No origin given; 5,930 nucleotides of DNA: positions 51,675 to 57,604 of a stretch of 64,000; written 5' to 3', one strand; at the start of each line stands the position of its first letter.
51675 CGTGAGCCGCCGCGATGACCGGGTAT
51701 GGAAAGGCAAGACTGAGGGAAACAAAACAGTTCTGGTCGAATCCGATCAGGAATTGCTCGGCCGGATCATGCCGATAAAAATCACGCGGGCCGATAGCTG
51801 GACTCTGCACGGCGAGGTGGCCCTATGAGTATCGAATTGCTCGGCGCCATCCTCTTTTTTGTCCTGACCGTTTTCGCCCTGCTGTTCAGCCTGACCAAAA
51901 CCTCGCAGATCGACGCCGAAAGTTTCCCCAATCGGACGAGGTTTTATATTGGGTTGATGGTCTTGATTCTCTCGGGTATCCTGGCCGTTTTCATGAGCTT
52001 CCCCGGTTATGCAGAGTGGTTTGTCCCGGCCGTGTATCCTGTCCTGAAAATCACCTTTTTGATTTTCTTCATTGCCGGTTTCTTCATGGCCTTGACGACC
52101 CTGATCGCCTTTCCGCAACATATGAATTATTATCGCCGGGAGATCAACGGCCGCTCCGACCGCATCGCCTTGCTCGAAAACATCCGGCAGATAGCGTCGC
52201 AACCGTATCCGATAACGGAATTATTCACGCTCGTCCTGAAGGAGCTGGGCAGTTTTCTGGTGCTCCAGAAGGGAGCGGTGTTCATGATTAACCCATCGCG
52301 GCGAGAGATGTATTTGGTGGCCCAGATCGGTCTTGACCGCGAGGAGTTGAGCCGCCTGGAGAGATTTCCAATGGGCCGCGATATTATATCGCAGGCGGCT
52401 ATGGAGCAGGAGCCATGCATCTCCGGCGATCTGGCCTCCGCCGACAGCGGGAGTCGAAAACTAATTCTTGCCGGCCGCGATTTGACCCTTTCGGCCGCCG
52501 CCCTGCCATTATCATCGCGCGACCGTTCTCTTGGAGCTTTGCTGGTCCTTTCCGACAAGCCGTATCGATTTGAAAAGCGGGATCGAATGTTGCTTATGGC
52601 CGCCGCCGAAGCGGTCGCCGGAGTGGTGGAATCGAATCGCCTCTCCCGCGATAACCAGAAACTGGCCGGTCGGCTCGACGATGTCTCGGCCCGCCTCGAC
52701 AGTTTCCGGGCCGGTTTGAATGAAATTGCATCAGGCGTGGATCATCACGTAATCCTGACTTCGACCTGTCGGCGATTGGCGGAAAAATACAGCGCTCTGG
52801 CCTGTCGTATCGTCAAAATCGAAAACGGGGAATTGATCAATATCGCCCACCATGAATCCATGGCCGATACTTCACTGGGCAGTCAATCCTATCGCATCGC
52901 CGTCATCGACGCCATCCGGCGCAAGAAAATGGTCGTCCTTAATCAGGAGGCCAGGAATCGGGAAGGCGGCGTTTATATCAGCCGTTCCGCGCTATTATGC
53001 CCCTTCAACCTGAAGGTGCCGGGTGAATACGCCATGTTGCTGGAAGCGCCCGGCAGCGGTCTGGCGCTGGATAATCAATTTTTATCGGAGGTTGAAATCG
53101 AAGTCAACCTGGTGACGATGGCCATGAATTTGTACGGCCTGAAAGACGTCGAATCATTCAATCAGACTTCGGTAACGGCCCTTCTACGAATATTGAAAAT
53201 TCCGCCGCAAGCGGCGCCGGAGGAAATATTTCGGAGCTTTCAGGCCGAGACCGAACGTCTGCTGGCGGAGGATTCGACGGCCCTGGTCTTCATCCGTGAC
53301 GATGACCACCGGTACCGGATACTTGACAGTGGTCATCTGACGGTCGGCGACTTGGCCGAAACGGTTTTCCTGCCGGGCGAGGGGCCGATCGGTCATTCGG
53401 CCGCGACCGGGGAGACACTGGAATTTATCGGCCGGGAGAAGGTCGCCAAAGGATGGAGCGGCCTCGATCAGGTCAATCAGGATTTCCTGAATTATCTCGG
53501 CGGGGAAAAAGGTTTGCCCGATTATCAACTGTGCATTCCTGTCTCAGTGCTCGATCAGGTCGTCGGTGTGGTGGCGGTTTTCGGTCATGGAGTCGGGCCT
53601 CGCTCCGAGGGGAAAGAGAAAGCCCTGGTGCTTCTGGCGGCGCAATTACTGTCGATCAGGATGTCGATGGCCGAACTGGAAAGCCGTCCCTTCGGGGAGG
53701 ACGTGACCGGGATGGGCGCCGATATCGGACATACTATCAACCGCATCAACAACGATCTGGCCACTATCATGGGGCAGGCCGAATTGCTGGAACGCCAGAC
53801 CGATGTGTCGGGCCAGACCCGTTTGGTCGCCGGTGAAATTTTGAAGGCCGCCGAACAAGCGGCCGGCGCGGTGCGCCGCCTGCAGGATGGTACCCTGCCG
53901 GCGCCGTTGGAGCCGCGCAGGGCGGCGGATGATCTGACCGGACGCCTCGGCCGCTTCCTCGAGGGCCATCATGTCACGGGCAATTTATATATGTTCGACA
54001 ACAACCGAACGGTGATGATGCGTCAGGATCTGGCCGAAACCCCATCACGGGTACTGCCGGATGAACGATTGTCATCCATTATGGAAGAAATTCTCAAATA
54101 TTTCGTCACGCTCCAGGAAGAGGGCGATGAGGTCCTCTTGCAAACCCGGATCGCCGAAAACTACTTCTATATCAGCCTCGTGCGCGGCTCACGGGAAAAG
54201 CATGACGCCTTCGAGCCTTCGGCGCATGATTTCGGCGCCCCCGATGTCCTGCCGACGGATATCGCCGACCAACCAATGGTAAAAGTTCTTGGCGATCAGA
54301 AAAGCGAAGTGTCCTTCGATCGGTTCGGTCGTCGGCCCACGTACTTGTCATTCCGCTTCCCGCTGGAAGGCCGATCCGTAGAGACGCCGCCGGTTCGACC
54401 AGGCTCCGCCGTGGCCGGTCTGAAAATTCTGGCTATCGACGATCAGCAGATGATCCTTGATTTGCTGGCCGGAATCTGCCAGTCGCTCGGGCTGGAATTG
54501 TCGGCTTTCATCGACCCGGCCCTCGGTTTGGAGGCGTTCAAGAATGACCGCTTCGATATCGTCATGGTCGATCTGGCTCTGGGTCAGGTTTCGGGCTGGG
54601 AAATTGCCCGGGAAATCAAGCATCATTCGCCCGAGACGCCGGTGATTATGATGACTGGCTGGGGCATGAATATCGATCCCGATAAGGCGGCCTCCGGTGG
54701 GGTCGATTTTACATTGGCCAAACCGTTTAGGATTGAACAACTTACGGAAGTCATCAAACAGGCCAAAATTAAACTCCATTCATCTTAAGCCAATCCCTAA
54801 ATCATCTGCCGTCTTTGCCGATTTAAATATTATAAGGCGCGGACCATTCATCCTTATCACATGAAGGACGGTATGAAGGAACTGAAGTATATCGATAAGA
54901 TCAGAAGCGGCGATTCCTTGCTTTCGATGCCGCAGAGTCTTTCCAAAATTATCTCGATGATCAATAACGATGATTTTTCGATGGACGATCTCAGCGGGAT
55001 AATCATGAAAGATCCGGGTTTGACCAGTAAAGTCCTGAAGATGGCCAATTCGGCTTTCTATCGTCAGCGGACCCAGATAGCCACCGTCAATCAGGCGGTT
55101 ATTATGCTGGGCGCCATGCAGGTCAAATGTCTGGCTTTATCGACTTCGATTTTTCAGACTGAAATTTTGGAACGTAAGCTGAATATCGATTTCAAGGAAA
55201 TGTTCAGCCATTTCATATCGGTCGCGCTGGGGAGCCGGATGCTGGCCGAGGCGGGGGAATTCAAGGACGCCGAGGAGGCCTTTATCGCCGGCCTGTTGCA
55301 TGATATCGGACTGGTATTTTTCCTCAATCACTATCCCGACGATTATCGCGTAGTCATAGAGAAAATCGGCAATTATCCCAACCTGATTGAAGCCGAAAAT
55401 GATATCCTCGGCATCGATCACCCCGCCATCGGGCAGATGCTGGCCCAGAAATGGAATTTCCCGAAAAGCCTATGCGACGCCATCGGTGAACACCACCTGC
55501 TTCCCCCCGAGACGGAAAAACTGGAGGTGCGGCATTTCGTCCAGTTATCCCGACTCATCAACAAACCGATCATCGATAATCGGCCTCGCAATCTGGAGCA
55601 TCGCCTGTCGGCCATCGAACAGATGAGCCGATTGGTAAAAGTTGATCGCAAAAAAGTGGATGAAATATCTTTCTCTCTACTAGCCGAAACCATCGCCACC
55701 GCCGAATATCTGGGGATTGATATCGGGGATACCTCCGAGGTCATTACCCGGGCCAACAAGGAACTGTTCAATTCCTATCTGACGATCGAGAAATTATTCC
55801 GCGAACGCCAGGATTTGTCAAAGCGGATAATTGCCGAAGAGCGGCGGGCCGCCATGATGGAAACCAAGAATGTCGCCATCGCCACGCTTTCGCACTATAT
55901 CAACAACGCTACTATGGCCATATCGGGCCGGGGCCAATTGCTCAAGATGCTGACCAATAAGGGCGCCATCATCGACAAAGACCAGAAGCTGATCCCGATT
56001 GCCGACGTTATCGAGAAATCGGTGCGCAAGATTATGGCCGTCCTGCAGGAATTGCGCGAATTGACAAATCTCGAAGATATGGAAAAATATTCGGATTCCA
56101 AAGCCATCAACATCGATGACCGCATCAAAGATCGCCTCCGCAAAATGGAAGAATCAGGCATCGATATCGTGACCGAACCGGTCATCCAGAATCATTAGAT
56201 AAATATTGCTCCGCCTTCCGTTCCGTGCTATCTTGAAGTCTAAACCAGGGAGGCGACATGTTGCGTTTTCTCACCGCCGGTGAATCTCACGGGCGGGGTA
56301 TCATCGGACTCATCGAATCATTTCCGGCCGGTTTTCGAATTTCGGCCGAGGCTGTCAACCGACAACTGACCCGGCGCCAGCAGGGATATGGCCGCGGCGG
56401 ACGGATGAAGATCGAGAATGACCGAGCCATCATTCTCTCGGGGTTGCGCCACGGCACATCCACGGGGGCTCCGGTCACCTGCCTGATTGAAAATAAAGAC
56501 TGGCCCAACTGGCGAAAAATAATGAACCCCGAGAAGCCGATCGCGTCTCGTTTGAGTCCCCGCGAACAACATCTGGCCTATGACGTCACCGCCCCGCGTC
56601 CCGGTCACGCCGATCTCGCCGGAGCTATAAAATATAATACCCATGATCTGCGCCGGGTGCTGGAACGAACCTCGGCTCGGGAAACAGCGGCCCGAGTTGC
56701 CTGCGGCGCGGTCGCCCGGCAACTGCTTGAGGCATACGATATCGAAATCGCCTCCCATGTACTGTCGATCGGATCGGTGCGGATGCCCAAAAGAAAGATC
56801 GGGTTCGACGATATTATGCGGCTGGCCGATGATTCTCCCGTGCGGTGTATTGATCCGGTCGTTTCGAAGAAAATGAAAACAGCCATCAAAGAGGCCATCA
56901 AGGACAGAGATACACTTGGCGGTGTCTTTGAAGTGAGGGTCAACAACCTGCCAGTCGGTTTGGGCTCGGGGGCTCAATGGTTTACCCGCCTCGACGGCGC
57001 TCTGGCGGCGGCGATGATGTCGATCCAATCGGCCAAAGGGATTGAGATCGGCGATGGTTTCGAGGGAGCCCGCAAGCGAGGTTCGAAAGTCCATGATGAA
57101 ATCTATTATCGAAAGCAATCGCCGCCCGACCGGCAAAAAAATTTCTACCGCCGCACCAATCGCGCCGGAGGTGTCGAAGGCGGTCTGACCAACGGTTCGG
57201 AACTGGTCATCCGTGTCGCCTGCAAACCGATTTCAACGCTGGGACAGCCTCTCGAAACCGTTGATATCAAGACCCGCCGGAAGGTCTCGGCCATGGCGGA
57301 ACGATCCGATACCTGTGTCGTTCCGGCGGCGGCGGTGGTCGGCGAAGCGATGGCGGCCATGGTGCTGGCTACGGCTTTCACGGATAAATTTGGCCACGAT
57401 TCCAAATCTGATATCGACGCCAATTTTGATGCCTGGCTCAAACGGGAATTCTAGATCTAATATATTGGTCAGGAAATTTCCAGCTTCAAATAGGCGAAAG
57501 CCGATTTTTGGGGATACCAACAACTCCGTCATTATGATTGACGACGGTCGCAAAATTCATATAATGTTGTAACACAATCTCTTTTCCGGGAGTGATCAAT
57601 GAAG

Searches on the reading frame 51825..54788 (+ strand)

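Call 35: search_protein_families(library=pfam, proteins=[window:51825-54788:+], max_evalue=0.001)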
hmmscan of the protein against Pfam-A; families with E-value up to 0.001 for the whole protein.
window:51825-54788:+ (987 aa): 4 families
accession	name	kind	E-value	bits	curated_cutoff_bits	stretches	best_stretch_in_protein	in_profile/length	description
PF00072.30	Response_reg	-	1.2e-19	70.9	30.2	1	868-977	1-110/111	Response regulator receiver domain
PF13185.12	GAF_2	-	4.5e-17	63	28.6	2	130-268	4-135/136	GAF domain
PF01590.32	GAF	-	3.5e-11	44.2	22.4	1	131-265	3-130/133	GAF domain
PF13492.12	GAF_3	-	2.2e-05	25.3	27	0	136-269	8-128/129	GAF domain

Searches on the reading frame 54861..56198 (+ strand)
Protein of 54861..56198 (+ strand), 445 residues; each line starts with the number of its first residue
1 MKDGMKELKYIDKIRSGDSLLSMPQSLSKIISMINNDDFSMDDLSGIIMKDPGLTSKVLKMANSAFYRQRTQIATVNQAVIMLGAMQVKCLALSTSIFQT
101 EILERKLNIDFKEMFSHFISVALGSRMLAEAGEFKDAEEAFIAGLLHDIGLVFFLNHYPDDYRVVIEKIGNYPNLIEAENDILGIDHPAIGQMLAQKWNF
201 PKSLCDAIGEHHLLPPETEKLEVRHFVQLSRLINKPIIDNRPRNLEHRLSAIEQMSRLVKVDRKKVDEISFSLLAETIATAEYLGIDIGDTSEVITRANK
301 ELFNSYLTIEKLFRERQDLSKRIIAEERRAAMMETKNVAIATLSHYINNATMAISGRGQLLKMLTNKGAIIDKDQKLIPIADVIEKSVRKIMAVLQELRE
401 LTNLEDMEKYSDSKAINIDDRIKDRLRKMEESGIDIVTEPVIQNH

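Call 35: search_protein_families(library=pfam, proteins=[window:54861-56198:+], max_evalue=0.001)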
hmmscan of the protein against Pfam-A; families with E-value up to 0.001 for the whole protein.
window:54861-56198:+ (445 aa): 2 families
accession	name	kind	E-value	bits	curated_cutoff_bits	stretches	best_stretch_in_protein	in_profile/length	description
PF08668.18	HDOD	-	1.5e-55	188.2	22.9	1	21-212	2-194/196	HDOD domain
PF01966.28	HD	-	1.5e-08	35.4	22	1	115-218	2-92/116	HD domain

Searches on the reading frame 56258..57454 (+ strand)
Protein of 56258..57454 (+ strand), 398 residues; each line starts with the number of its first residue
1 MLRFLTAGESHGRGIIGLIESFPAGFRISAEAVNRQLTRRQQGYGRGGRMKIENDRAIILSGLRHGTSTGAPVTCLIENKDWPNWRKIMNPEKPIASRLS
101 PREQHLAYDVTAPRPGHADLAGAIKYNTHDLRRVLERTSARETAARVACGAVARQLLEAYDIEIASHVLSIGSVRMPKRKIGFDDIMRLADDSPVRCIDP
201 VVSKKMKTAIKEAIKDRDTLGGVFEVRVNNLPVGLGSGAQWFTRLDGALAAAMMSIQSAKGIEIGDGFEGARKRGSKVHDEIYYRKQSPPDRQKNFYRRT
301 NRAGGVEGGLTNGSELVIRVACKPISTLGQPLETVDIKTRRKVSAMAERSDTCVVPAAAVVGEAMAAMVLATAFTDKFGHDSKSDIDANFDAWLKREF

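Call 63: search_protein_families(library=pfam, proteins=[window:56258-57454:+], max_evalue=0.0001)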
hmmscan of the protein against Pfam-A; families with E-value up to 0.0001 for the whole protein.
window:56258-57454:+ (398 aa): 1 family
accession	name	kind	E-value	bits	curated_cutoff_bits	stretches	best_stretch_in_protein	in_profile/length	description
PF01264.26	Chorismate_synt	-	1.9e-117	392.1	27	1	2-373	1-325/327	Chorismate synthase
